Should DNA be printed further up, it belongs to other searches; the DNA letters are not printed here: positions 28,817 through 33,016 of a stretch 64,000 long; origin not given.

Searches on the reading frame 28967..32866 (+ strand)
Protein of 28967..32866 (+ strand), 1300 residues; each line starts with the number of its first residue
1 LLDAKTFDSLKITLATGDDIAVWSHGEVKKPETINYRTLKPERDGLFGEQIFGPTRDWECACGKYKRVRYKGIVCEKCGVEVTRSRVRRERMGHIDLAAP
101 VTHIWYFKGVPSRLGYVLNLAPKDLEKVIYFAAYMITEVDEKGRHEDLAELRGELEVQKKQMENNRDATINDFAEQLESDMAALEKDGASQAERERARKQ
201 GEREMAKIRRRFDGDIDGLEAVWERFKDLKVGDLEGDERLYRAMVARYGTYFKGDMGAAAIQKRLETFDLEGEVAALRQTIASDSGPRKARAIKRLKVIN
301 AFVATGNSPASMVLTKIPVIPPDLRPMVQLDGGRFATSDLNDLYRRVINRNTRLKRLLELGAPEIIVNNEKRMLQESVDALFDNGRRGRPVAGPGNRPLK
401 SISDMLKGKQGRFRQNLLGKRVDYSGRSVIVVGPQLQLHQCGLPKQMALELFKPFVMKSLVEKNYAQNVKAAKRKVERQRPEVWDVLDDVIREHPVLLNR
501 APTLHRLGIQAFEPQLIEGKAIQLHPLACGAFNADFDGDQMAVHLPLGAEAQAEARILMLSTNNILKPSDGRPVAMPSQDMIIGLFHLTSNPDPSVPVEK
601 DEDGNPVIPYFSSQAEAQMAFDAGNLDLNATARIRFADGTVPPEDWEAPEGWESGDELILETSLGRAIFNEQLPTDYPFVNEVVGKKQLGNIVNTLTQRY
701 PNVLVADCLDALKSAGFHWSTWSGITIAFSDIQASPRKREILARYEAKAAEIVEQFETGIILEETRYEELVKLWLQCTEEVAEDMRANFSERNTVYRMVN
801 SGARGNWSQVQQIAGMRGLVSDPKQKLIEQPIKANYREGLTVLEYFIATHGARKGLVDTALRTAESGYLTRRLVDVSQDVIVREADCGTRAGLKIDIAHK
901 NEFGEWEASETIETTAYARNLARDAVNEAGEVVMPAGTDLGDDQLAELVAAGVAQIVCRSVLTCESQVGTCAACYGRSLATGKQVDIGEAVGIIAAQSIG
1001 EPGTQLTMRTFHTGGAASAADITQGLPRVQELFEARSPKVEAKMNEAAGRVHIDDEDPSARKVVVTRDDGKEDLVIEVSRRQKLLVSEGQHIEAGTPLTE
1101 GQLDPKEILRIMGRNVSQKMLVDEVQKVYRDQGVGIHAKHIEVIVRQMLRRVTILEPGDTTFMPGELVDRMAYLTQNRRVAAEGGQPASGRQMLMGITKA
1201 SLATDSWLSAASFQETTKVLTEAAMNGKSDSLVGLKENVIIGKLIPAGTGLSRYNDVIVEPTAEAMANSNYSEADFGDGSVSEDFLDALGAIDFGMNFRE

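Call 76: search_protein_families(library=pfam, proteins=[window:28967-32866:+], max_evalue=0.00001)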
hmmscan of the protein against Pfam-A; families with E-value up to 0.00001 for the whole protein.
window:28967-32866:+ (1300 aa): 5 families
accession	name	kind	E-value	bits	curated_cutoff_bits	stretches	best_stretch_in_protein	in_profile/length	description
PF04997.17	RNA_pol_Rpb1_1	-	8.1e-75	252.5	39.7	1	5-417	2-312/312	RNA polymerase Rpb1, domain 1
PF04998.22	RNA_pol_Rpb1_5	-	5.5e-66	223.2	28.5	1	839-1203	1-265/267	RNA polymerase Rpb1, domain 5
PF00623.25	RNA_pol_Rpb1_2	-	2.3e-38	132.5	25.3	2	466-560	71-165/166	RNA polymerase Rpb1, domain 2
PF04983.23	RNA_pol_Rpb1_3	-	6.4e-20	72.1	28.9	1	564-732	1-162/162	RNA polymerase Rpb1, domain 3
PF05000.22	RNA_pol_Rpb1_4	-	1.8e-13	50.8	24.8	1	763-827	3-82/107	RNA polymerase Rpb1, domain 4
